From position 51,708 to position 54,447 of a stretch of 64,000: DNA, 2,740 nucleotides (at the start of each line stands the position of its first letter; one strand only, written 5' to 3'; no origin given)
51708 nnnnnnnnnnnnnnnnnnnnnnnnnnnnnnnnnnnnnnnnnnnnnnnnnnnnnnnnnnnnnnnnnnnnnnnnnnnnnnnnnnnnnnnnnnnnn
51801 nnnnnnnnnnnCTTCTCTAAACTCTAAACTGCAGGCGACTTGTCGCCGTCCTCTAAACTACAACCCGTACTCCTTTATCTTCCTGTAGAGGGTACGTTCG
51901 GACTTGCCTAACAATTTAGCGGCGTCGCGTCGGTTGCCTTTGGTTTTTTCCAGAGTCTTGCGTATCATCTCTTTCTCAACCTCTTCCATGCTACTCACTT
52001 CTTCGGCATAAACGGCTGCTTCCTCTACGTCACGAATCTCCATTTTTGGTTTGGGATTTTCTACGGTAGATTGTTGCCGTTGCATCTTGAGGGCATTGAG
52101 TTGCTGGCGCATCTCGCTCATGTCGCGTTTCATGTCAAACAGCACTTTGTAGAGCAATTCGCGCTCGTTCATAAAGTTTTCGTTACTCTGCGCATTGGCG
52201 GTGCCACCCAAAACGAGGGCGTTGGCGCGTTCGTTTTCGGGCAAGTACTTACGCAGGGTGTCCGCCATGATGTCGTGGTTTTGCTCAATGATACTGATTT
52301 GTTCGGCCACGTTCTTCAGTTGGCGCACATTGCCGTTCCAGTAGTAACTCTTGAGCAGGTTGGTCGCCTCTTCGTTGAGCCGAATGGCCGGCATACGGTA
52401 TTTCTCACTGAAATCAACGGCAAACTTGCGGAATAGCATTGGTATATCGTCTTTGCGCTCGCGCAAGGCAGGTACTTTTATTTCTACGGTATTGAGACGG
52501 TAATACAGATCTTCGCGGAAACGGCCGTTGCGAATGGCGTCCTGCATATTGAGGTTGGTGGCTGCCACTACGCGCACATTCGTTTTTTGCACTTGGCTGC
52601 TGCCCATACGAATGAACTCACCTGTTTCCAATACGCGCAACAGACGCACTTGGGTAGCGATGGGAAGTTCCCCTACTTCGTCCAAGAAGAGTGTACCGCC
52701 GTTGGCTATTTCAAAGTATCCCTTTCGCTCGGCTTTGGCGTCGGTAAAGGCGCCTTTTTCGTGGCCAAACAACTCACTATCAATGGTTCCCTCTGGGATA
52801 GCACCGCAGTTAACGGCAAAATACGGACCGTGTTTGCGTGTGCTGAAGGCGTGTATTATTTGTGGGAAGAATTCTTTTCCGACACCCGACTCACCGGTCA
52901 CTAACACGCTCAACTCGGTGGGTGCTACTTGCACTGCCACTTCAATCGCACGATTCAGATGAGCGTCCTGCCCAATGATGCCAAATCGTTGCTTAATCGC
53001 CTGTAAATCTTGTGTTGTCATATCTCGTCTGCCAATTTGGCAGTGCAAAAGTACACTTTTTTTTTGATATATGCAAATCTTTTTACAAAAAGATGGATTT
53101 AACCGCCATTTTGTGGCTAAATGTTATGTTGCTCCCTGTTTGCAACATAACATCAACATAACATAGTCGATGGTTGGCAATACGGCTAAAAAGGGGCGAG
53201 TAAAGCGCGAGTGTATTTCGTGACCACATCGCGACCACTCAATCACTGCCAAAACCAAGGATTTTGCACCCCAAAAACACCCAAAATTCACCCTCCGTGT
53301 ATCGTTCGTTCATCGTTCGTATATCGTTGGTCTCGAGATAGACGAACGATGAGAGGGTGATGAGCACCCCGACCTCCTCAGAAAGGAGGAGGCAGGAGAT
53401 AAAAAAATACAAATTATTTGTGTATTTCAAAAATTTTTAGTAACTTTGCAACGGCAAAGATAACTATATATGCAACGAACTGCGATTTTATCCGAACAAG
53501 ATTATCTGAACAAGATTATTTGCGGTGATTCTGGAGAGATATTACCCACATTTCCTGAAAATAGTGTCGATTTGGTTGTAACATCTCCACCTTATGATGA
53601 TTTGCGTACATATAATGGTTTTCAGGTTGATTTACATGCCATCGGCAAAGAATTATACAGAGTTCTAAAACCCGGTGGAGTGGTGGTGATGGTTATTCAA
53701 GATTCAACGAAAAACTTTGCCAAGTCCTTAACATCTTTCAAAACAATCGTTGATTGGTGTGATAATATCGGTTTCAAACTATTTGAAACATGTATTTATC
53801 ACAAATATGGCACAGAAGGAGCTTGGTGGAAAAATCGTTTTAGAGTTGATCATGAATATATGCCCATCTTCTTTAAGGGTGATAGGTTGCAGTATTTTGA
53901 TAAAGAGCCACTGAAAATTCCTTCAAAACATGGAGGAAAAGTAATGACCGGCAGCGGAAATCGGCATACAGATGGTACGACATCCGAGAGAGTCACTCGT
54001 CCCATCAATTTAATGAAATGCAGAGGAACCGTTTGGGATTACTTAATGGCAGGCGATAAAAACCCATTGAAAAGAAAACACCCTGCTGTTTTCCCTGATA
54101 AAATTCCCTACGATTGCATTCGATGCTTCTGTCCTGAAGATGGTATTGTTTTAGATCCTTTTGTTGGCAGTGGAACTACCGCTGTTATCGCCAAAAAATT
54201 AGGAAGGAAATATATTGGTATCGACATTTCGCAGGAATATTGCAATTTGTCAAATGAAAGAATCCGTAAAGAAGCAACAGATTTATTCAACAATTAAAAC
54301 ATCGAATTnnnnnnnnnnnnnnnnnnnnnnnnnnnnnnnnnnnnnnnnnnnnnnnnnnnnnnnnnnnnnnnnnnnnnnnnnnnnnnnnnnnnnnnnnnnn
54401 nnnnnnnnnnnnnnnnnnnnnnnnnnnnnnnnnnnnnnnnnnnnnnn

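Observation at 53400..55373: AT-rich two-gene island: SPPY methyltransferase plus an unassignable 354-aa partner, coupled to an orphan response regulator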

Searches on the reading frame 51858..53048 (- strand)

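Call 3: search_protein_families(library=pfam, proteins=[window:51858-53048:-], max_evalue=1)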
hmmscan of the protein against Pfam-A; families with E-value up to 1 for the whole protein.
window:51858-53048:- (396 aa): 15 families
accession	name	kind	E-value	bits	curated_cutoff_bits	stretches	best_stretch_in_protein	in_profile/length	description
PF00158.32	Sigma54_activat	-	4.4e-67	225.4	20.2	1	24-190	1-167/168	Sigma-54 interaction domain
PF25601.1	AAA_lid_14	-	1.9e-20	72.9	27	1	196-275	1-80/87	AAA+ ATPase lid domain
PF14532.12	Sigma54_activ_2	-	1.6e-18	67.7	25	1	40-195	16-138/138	Sigma-54 interaction domain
PF02954.25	HTH_8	-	2.5e-15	56.3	22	1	354-394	2-42/42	Bacterial regulatory protein, Fis family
PF07728.20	AAA_5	-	1.2e-07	32.3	22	1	48-168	2-125/139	AAA domain (dynein-related subfamily)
PF18024.7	HTH_50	-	0.00016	21.7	27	1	354-396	8-49/50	Helix-turn-helix domain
PF07724.20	AAA_2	-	0.00029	21.4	27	1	46-177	4-136/166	AAA domain (Cdc48 subfamily)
PF01078.27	Mg_chelatase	-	0.0011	18.9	20.3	1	107-166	97-158/207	Magnesium chelatase, subunit ChlI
PF13551.12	HTH_29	-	0.011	16.2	28.1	1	368-394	11-36/64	Winged helix-turn helix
PF20432.4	Xre-like-HTH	-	0.017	15.9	25.8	1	358-390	11-43/63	Antitoxin Xre-like helix-turn-helix domain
PF13384.12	HTH_23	-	0.027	14.7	24.6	1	364-394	13-41/50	Homeodomain-like domain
PF12728.13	HTH_17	-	0.039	14.6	27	1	375-393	6-24/51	Helix-turn-helix domain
PF25418.1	DUF7890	-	0.047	13.7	26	1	226-257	12-42/47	Domain of unknown function (DUF7890)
PF13518.12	HTH_28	-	0.088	13.4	25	1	360-394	4-36/52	Helix-turn-helix domain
PF13191.12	AAA_16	-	0.16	12.9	32.6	1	29-58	10-37/167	AAA ATPase domain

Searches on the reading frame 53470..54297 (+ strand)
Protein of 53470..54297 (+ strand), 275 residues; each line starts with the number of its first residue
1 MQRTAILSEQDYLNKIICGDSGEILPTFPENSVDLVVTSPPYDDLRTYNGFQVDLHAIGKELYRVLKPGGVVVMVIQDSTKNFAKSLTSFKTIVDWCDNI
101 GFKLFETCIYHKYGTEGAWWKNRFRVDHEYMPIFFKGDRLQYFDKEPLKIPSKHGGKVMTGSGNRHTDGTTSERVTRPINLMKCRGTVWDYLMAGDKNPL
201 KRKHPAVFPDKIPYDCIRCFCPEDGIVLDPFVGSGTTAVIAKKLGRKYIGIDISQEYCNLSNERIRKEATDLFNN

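Call 3: search_protein_families(library=pfam, proteins=[window:53470-54297:+], max_evalue=1)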
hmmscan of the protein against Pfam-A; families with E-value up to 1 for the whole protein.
window:53470-54297:+ (275 aa): 15 families
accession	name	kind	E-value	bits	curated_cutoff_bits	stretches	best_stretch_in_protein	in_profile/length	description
PF01555.25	N6_N4_Mtase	-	1.4e-40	140.1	26.7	1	33-263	1-221/221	DNA methylase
PF08241.18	Methyltransf_11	-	5.3e-09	37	21.2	2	14-73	44-94/95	Methyltransferase domain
PF13649.12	Methyltransf_25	-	6.1e-07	30.5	27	2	227-268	1-44/97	Methyltransferase domain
PF01170.24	UPF0020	-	5.8e-06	26.6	22.3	1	29-87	118-176/197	RMKL-like, methyltransferase domain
PF13847.12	Methyltransf_31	-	6.2e-06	26.4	27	2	19-109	61-132/145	Methyltransferase domain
PF02086.21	MethyltransfD12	-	0.00025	21.3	22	1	222-274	17-71/253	D12 class N6 adenine-specific DNA methyltransferase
PF09445.16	Methyltransf_15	-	0.0041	17.2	22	1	226-262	3-39/165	RNA cap guanine-N2 methyltransferase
PF01135.25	PCMT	-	0.012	15.8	20.3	0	227-270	77-123/210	Protein-L-isoaspartate(D-aspartate) O-methyltransferase (PCMT)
PF08242.18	Methyltransf_12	-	0.015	16.4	30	0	233-268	6-43/98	Methyltransferase domain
PF01209.24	Ubie_methyltran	-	0.02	14.7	20.1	1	54-75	131-152/233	ubiE/COQ5 methyltransferase family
PF05175.20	MTS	-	0.027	14.5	23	1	24-105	90-169/170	Methyltransferase small domain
PF21255.3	DNMT3_ADD_GATA1-like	-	0.035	14.7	27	1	215-241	17-40/50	DNMT3, ADD PHD zinc finger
PF11599.14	AviRa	-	0.047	13.6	25.7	1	29-85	161-218/232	RRNA methyltransferase AviRa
PF05488.18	PAAR_motif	-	0.19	12.4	27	1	152-180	5-33/70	PAAR motif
PF13489.12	Methyltransf_23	-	0.2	11.8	27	0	54-91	96-130/164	Methyltransferase domain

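Call 4: search_protein_families(library=ncbifam, proteins=[window:53470-54297:+], max_evalue=1)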
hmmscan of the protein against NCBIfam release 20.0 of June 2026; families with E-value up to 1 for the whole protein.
window:53470-54297:+ (275 aa): 18 families
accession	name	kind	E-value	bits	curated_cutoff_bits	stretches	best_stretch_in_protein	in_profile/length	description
NF008572.0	PRK11524.1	equivalog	1.6e-19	70.1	292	1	12-266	13-257/294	adenine-specific DNA-methyltransferase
NF050803.1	DnaMtaseCcrMCaul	equivalog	2.1e-18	66.4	830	2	201-268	183-250/350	adenine-specific DNA-methyltransferase CcrM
NF010253.0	PRK13699.1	subfamily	5.1e-17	62.3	244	2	201-266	141-206/226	DNA methyltransferase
TIGR01177.1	TIGR01177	hypoth_equivalog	1.9e-07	30.7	316.55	2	223-255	182-214/330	TIGR01177 family methyltransferase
TIGR01934.1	MenG_MenH_UbiE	subfamily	0.00049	19.5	158.35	2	60-77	127-144/223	ubiquinone/menaquinone biosynthesis methyltransferase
NF001244.0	PRK00216.1-5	equivalog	0.00074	18.9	216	0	226-269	51-97/236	bifunctional demethylmenaquinone methyltransferase/2-methoxy-6-polyprenyl-1,4-benzoquinol methylase UbiE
NF041537.1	ArsM_AhpD_UU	exception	0.001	18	510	1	20-86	134-192/345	arsenite methyltransferase/AhpD domain selenoprotein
NF040538.1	methyl_ArsM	equivalog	0.0024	17.1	500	1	20-74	159-208/356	arsinothricin biosynthesis methyltransferase ArsM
NF043040.1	corrin_prot_MT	hypoth_equivalog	0.0038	16.7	180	1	225-269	43-87/216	corrinoid protein-associated methyltransferase CpaM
NF011529.0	PRK14968.1-3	equivalog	0.0098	15.3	162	1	223-267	34-78/198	putative methyltransferase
NF040721.1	Trm14_Arch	equivalog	0.015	14.4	280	0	15-70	274-328/370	tRNA (guanine(6)-N2)-methyltransferase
NF038099.1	AsSugarArsM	exception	0.025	13.7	400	1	29-87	131-184/321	arsenosugar biosynthesis arsenite methyltransferase ArsM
NF045667.1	MTase_DVU1556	equivalog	0.029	13.8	155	0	221-264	20-64/213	DVU_1556 family methyltransferase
NF033398.1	rRNA_meth_EmtA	equivalog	0.038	13.4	625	1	28-81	247-301/336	EmtA family 23S rRNA (guanine(2470)) methyltransferase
NF011527.0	PRK14968.1-1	equivalog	0.063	13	242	0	61-77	136-152/192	putative methyltransferase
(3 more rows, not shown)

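Call 5: search_protein_families(library=padloc, proteins=[window:53470-54297:+], max_evalue=1)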
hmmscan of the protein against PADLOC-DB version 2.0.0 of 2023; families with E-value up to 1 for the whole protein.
window:53470-54297:+ (275 aa): 73 families (the best 25 are shown)
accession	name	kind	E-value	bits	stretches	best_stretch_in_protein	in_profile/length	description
PDLC03353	MTase_II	-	4.9e-49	165.2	1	12-273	8-258/260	Type II methyltransferase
PDLC03714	oMTase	-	2.9e-45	152.8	1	29-267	20-259/279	orphan methyltransferase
PDLC03387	MTase_II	-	1.7e-42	143.6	2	99-268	137-278/289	Type II methyltransferase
PDLC03350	MTase_II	-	1.1e-37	128.2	2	188-267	221-297/312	Type II methyltransferase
PDLC03371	MTase_II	-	6.2e-37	125.5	2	61-271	80-258/260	Type II methyltransferase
PDLC03299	MTase_II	-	2.7e-31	107.2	1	11-266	12-258/296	Type II methyltransferase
PDLC03283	MTase_II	-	1.7e-23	81.4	3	201-267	207-273/352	Type II methyltransferase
PDLC03230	MTase_II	-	1.7e-22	78.2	1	10-268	32-285/360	Type II methyltransferase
PDLC03216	MTase_II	-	1.2e-21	75.1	2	201-268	191-258/364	Type II methyltransferase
PDLC03295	MTase_II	-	4.1e-21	73.7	2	174-269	174-270/292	Type II methyltransferase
PDLC03252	MTase_II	-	6.2e-21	73.1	3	180-267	272-355/365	Type II methyltransferase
PDLC03323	MTase_II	-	1.5e-20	71.6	2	194-268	224-297/330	Type II methyltransferase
PDLC03260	MTase_II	-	2.6e-20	70.6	2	203-265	245-307/349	Type II methyltransferase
PDLC03305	MTase_II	-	9.3e-20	69.3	2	186-273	170-250/513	Type II methyltransferase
PDLC03738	oMTase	-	1.6e-19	67.8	2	201-267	201-267/376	orphan methyltransferase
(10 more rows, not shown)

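Call 8: search_solved_structures(query=window:53470-54294:+, max_evalue=0.001)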
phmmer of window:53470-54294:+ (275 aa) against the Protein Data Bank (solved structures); distinct sequences matched with E-value up to 0.001: 14.
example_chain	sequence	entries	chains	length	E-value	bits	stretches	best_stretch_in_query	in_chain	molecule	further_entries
2zie_A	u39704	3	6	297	3e-23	85.5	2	201-269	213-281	Putative modification methylase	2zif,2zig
8s9n_A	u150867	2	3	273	9.8e-20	74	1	201-266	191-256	DNA cytosine-N4 methyltransferase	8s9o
8s9m_A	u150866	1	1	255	1.2e-19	73.7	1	201-266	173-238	DNA cytosine-N4 methyltransferase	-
1boo_A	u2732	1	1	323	7.6e-17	64.5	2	199-264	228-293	PROTEIN (N-4 CYTOSINE-SPECIFIC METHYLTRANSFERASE PVU II)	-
8urk_A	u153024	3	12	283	1.2e-15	60.6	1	122-267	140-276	Methyltransferase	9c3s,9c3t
9c3u_A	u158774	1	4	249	1.4e-15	60.3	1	122-266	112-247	Methyltransferase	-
6pbd_A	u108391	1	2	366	2.7e-12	49.6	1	201-267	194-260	Modification methylase CcrMI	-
1g60_A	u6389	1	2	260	3.1e-11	46.1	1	120-263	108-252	Adenine-specific Methyltransferase MboIIA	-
5hek_A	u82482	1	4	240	2.3e-08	36.7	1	201-265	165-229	Adenine specific DNA methyltransferase (DpnA)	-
5hfj_A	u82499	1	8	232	2.3e-08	36.6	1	201-265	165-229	Adenine specific DNA methyltransferase (DpnA)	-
5e71_A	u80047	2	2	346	4.4e-05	25.9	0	11-93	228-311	N2, N2-dimethylguanosine tRNA methyltransferase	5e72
8vyd_A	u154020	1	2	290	0.00014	24.2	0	15-85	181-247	SAM-dependent methyltransferase, UPF0020 family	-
1eg2_A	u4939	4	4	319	0.00015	24.1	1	22-254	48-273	MODIFICATION METHYLASE RSRI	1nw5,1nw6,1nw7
1nw8_A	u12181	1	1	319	0.00017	24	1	22-254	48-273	MODIFICATION METHYLASE RSRI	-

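Call 91: search_protein_families(library=phrogs, proteins=[window:53470-54294:+], max_evalue=0.01)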
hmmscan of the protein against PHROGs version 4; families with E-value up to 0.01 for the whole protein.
window:53470-54294:+ (275 aa): 18 families
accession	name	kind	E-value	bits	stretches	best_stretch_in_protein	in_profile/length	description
phrog_67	-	other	8.6e-58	198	1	10-273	120-351/743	DNA methyltransferase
phrog_498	-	other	9.5e-28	98.1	2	55-268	257-423/633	DNA methyltransferase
phrog_12517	-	unknown function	3.4e-19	70.2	2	218-266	100-148/316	-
phrog_3008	-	other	8.6e-18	65.5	1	159-268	101-214/244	DNA methyltransferase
phrog_6025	-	other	7.2e-14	52.8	1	15-112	13-110/192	DNA methyltransferase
phrog_18146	-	other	1.6e-13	51.4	1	203-257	48-103/452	DNA methyltransferase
phrog_23148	-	unknown function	9.6e-12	46.2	1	202-268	83-149/165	-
phrog_8769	-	other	2.6e-11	44.2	1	222-268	10-56/71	methyltransferase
phrog_18293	-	other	1.4e-09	39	1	204-268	46-110/119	methyltransferase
phrog_12862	-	unknown function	1.9e-07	32.1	1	15-78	4-68/149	-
phrog_23085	-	unknown function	1.6e-06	28.8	1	186-264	26-104/138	-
phrog_11619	-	other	1.5e-05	25.6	1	20-75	74-137/186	DNA methyltransferase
phrog_6952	-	other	2.9e-05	25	1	202-259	112-169/181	DNA methyltransferase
phrog_10183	-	other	0.00068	19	0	226-253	118-145/889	DNA methyltransferase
phrog_4752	-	other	0.0011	19.3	0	215-268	43-99/241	tRNA methyltransferase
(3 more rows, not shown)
